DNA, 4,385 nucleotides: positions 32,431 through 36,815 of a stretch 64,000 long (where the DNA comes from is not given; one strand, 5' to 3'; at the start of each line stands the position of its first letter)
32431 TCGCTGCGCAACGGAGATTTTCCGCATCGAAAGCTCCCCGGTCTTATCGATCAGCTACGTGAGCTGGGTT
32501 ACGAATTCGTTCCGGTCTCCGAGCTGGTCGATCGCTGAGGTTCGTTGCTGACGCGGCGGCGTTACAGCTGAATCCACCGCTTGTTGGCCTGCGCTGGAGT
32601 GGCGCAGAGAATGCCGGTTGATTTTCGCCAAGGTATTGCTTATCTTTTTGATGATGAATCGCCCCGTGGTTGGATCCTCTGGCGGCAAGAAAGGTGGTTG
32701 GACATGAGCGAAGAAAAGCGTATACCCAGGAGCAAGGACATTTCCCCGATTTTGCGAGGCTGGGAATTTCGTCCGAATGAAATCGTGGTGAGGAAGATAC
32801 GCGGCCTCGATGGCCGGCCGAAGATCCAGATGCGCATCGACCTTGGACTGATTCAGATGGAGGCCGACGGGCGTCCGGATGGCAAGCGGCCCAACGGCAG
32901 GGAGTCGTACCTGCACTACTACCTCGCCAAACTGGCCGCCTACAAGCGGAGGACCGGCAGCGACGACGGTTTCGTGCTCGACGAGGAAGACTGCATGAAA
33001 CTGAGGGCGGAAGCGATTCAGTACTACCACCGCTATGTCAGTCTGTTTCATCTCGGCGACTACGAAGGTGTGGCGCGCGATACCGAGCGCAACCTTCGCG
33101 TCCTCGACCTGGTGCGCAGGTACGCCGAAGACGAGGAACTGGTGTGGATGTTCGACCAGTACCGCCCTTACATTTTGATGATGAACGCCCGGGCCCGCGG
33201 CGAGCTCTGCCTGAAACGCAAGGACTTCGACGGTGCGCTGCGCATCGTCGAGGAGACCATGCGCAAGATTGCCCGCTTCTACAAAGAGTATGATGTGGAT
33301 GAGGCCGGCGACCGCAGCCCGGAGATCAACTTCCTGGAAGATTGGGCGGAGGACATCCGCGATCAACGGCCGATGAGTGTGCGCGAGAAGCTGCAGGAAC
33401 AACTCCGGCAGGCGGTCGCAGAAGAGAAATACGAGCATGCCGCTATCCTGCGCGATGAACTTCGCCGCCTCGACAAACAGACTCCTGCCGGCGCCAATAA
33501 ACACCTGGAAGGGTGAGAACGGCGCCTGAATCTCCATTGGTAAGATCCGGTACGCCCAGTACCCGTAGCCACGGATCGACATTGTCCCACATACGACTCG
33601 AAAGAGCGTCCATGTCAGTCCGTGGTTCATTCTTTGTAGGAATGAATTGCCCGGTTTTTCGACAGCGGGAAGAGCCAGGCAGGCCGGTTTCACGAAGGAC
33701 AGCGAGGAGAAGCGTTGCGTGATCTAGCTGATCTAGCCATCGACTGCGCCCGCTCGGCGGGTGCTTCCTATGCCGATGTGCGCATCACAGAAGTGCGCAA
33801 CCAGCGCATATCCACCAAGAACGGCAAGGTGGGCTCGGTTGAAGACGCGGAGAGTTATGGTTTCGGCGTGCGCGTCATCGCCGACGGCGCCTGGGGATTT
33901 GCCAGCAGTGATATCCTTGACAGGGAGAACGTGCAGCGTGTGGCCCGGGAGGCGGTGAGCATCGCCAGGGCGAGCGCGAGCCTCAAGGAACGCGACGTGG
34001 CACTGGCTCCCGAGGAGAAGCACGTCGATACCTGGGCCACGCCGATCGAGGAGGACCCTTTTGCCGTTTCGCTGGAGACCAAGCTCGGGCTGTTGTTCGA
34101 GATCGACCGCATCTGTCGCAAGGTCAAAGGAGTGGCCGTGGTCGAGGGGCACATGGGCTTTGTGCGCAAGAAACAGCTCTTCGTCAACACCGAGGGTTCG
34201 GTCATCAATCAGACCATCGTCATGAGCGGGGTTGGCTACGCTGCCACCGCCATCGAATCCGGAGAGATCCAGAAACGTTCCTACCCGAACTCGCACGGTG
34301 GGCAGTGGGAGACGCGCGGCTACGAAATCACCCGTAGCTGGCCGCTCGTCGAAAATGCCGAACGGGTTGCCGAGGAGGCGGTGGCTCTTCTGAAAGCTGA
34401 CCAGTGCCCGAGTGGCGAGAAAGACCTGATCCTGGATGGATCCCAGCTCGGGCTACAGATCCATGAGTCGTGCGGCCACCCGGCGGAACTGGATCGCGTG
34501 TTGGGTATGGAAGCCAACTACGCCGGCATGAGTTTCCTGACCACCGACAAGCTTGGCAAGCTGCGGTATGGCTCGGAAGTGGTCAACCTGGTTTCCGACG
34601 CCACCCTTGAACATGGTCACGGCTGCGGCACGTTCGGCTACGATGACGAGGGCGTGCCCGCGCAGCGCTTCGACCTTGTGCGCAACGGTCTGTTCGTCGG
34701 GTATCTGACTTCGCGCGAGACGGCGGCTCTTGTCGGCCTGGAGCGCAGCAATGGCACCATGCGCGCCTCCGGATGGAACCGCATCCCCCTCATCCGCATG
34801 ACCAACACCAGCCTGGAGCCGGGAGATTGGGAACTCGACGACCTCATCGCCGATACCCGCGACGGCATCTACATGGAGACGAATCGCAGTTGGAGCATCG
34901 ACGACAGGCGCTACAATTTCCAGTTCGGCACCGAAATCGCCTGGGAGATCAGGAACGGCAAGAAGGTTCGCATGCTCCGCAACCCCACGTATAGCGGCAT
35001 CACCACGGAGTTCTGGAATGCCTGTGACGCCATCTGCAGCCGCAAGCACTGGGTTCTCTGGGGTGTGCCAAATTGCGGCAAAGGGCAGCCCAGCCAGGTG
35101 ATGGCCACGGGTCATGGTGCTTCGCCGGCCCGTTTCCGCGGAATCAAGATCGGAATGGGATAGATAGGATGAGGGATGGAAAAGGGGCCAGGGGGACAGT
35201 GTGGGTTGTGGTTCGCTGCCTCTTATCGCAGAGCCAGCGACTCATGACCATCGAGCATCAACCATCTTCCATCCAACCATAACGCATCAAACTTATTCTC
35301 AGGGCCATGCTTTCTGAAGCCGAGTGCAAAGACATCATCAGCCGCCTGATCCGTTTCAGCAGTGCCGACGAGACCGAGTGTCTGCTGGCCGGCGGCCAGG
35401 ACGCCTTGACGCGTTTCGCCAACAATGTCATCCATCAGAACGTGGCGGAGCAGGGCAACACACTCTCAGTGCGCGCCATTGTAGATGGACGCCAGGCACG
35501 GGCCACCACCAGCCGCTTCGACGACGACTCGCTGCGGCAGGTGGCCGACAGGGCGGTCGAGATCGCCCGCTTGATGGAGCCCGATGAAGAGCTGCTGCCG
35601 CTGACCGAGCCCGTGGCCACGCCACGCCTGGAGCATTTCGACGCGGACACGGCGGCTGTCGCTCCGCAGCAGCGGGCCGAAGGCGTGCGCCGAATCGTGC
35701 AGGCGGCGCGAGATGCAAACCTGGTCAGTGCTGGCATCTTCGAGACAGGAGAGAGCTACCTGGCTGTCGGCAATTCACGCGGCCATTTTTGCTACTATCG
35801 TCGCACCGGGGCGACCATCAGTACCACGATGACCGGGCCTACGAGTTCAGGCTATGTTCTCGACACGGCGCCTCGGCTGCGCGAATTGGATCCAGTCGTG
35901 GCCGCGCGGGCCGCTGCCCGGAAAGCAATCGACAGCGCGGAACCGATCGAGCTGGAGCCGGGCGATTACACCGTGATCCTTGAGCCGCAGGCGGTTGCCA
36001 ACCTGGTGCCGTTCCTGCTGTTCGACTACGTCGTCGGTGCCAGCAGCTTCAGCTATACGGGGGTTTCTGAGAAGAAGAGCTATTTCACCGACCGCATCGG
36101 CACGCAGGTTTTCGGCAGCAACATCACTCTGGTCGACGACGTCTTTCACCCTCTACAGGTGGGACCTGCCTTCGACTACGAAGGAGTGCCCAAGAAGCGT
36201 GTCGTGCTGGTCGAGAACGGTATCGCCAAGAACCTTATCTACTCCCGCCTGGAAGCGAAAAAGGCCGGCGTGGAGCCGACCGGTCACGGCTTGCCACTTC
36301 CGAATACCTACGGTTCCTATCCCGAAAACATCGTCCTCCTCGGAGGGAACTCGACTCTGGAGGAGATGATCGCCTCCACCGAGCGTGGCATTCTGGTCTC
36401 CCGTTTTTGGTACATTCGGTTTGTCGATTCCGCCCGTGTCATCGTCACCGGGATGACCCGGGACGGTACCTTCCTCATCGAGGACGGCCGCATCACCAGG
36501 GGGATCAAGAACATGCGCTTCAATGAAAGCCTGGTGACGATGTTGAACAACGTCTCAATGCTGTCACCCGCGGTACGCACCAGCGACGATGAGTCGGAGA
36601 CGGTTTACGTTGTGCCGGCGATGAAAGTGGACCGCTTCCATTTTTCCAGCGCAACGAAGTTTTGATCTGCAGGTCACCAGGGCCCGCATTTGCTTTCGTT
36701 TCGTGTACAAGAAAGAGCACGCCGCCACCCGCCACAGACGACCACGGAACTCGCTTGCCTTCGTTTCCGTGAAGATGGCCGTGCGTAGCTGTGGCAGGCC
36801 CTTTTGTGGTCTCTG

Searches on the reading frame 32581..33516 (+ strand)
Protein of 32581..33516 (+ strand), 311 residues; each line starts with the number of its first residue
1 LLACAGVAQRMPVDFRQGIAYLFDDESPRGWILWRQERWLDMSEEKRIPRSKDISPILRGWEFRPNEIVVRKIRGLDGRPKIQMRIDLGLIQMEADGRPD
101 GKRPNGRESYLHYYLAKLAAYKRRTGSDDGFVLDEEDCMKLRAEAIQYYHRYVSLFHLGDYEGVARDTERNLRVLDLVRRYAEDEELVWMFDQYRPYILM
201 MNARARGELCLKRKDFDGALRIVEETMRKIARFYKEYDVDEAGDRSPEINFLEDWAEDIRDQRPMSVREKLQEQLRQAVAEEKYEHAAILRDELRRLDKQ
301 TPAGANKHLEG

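Call 71: search_protein_families(library=pfam, proteins=[window:32581-33516:+], max_evalue=0.00001)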
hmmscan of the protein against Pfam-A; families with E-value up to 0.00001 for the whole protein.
window:32581-33516:+ (311 aa): 1 family
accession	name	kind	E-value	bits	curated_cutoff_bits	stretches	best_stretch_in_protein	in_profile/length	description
PF02151.25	UVR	-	6.4e-07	29.4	21.5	1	269-300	5-36/36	UvrB/uvrC motif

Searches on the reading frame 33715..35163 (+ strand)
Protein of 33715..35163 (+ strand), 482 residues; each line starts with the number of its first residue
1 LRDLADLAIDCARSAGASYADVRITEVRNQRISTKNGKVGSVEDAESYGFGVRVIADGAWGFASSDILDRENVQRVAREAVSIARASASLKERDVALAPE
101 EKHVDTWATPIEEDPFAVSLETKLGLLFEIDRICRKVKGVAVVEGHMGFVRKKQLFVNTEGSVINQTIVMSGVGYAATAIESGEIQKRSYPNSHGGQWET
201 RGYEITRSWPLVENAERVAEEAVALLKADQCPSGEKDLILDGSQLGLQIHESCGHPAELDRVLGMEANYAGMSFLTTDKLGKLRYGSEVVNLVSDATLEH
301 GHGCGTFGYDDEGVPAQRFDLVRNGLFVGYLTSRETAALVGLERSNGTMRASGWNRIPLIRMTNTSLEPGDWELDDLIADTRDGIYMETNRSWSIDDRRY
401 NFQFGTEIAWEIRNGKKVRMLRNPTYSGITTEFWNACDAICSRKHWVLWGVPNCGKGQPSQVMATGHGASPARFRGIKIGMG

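Call 71: search_protein_families(library=pfam, proteins=[window:33715-35163:+], max_evalue=0.00001)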
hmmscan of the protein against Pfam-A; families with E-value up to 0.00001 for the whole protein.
window:33715-35163:+ (482 aa): 3 families
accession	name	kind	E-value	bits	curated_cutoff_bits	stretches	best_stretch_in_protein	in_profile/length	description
PF19289.4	PmbA_TldD_3rd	-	8e-38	130.2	22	1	234-453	2-203/220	PmbA/TldA metallopeptidase C-terminal domain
PF01523.21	PmbA_TldD_1st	-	4.7e-16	59.1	20.9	1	20-84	1-65/65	PmbA/TldA metallopeptidase domain 1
PF19290.4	PmbA_TldD_2nd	-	5e-09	37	20.9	0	114-226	2-109/109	PmbA/TldA metallopeptidase central domain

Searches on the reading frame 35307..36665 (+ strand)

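Call 71: search_protein_families(library=pfam, proteins=[window:35307-36665:+], max_evalue=0.00001)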
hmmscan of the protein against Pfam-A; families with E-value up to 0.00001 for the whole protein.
window:35307-36665:+ (452 aa): 3 families
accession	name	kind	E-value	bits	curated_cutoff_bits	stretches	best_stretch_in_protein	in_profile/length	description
PF19289.4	PmbA_TldD_3rd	-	2.8e-45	154.6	22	1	218-447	1-219/220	PmbA/TldA metallopeptidase C-terminal domain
PF01523.21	PmbA_TldD_1st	-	8.4e-09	35.9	20.9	1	32-87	10-65/65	PmbA/TldA metallopeptidase domain 1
PF19290.4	PmbA_TldD_2nd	-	2.1e-07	31.8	20.9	0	120-210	8-108/109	PmbA/TldA metallopeptidase central domain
